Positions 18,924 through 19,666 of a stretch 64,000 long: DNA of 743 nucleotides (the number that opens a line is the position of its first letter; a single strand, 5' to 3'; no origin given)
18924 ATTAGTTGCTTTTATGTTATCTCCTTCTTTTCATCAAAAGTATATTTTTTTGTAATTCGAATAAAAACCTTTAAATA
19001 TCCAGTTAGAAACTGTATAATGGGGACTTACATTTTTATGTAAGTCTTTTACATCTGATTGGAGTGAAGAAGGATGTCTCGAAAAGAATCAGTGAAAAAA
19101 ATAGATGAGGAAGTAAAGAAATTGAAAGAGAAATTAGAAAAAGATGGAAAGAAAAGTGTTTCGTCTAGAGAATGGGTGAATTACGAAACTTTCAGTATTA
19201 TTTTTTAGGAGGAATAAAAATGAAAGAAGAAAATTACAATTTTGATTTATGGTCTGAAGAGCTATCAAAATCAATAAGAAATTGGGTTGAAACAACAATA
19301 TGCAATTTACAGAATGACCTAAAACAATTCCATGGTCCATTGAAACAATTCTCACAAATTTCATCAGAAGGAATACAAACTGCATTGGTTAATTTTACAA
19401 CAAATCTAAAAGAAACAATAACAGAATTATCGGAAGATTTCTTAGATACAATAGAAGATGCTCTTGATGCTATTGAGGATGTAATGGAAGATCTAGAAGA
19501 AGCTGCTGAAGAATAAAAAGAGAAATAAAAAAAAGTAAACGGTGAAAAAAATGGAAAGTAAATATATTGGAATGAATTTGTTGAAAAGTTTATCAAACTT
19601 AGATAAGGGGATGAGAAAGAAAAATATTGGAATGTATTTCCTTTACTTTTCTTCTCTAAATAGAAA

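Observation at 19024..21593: Uncharacterised three-to-four-gene module with bacterial-like SD sites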

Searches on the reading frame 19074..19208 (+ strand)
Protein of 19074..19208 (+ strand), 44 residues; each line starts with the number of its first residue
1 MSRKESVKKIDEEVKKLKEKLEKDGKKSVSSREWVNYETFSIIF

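Call 4: search_protein_families(library=pfam, proteins=[window:19074-19208:+], max_evalue=1)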
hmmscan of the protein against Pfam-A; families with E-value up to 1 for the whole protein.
window:19074-19208:+ (44 aa): 1 family
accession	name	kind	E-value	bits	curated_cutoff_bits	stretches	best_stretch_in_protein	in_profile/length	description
PF18175.6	HU-CCDC81_bac_2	-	0.0035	17.7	35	1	1-27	13-39/70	CCDC81-like prokaryotic HU domain 2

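Call 5: search_protein_families(library=ncbifam, proteins=[window:19074-19208:+], max_evalue=1)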
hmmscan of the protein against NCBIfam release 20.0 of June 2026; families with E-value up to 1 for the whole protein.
window:19074-19208:+ (44 aa): 1 family
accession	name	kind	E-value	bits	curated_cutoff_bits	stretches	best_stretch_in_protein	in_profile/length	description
NF041297.1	UDPGDh_AglM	equivalog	0.17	10.8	670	1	6-40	394-428/429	UDP-glucose 6-dehydrogenase AglM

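Call 77: search_protein_families(library=padloc, proteins=[window:19074-19208:+], max_evalue=0.1)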
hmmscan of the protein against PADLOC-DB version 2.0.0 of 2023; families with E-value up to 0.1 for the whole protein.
window:19074-19208:+ (44 aa): 0 families

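Call 78: search_protein_families(library=phrogs, proteins=[window:19074-19208:+], max_evalue=0.1)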
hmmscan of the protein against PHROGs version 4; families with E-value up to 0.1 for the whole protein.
window:19074-19208:+ (44 aa): 2 families
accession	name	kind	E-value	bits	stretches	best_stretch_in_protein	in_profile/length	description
phrog_5164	-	unknown function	0.024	15.8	1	4-30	14-40/91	-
phrog_33075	-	unknown function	0.089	13.9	1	8-36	91-119/128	-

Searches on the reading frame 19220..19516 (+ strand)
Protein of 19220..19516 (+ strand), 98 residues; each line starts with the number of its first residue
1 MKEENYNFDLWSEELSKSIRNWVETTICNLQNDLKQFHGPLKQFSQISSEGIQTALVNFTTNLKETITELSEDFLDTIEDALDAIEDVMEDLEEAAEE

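Call 4: search_protein_families(library=pfam, proteins=[window:19220-19516:+], max_evalue=1)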
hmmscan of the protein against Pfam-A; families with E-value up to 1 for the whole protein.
window:19220-19516:+ (98 aa): 19 families
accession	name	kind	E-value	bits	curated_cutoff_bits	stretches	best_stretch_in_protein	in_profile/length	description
PF04513.17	Baculo_PEP_C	-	5.7e-05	23.6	38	1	19-93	32-98/140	Baculovirus polyhedron envelope protein, PEP, C terminus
PF02520.22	ANIS5_cation-bd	-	0.0002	21.9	29.3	1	10-94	15-96/109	SXP/RAL-2 family protein Ani s 5-like, metal-binding domain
PF23854.1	DUF7217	-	0.0032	17.6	29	1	66-96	123-153/238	Domain of unknown function (DUF7217)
PF01442.23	Apolipoprotein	-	0.0082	16.3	90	1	13-95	102-184/190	Apolipoprotein A1/A4/E domain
PF07464.16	ApoLp-III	-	0.013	16.1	36.3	1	25-97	2-72/146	Apolipophorin-III precursor (apoLp-III)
PF15011.11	CA109-like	-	0.017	15.4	27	0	12-54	57-99/161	Ribosome biogenesis protein C1orf109-like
PF05531.17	NPV_P10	-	0.028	15.3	29.8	1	61-94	21-56/75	Nucleopolyhedrovirus P10 protein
PF17111.11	PigL_N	-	0.031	14.1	27.2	1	12-94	95-171/209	Pigment biosynthesis cluster protein PigL N-terminal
PF05218.19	DUF713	-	0.061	13.5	24.5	1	9-75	34-99/185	Protein of unknown function (DUF713)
PF23415.1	MAPB1_N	-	0.067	12.8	27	1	8-46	14-53/197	Microtubule-associated protein 1B N-terminal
PF09177.16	STX6_10_61_N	-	0.088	13.8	29.4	1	30-87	10-69/99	Syntaxin 6/10/61, N-terminal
PF20117.4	DUF6507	-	0.12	13.4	25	1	29-97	24-101/120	Family of unknown function (DUF6507)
PF07889.17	DUF1664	-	0.13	12.8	34.6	1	54-94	76-115/124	Protein of unknown function (DUF1664)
PF04691.17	ApoC-I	-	0.14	12.4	28.3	0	14-36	37-59/61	Apolipoprotein C-I (ApoC-1)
PF00512.31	HisKA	-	0.15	12.5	26.9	1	54-94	18-59/66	His Kinase A (phospho-acceptor) domain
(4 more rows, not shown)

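Call 5: search_protein_families(library=ncbifam, proteins=[window:19220-19516:+], max_evalue=1)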
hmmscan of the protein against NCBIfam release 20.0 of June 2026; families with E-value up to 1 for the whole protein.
window:19220-19516:+ (98 aa): 6 families
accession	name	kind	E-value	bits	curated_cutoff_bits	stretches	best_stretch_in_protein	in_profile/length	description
NF033914.0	antiphage_ZorA_1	subfamily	0.00014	20.3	190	1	23-95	397-469/619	anti-phage ZorAB system protein ZorA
NF041244.1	IglI_fam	subfamily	0.0054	16.7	100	1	6-98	37-131/290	type VI secretion system protein IglI family protein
NF047388.1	SA1320_fam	subfamily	0.019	13.5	230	1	9-94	464-549/644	SA1320 family protein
TIGR01760.1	tape_meas_TP901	equivalog_domain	0.022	13.8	28.8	1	29-98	260-329/349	phage tail tape measure protein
NF010041.0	PRK13517.1-1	subfamily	0.07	12.3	332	1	47-89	282-324/368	glutamate--cysteine ligase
TIGR00142.1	hycI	equivalog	0.11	12.2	119.1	1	45-84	105-144/146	hydrogenase maturation peptidase HycI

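Call 77: search_protein_families(library=padloc, proteins=[window:19220-19516:+], max_evalue=0.1)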
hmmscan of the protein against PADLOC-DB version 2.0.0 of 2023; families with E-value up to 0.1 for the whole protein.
window:19220-19516:+ (98 aa): 3 families
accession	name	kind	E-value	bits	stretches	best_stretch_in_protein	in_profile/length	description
PDLC00599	ZorA1|ZorA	-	0.0032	14.2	1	27-96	339-408/631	MotA/ExbB/TolQ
PDLC00598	ZorA1|ZorA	-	0.0063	12.9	1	31-96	591-656/663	MotA/ExbB/TolQ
PDLC03842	LeoB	-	0.018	11.9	1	4-91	261-351/568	-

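Call 78: search_protein_families(library=phrogs, proteins=[window:19220-19516:+], max_evalue=0.1)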
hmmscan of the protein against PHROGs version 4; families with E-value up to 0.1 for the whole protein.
window:19220-19516:+ (98 aa): 9 families
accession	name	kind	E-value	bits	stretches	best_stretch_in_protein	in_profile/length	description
phrog_22845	-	unknown function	0.0043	17.9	1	15-60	32-77/143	-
phrog_2114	-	unknown function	0.005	17.5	1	66-96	123-153/242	-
phrog_35304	-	unknown function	0.021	15.9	1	12-87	16-86/92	-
phrog_2337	-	tail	0.042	12.9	1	32-97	307-371/1326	tail length tape measure protein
phrog_33098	-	tail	0.046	13.5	1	41-91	300-349/641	baseplate hub and tail lysozyme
phrog_4068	-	unknown function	0.069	14.9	1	41-97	23-83/89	-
phrog_29024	-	unknown function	0.088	14.4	0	65-98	16-49/75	-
phrog_1535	-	tail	0.099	11.7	0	31-95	690-751/1152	tail length tape measure protein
phrog_8927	-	tail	0.099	11.6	0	9-91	579-643/1619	tail length tape measure protein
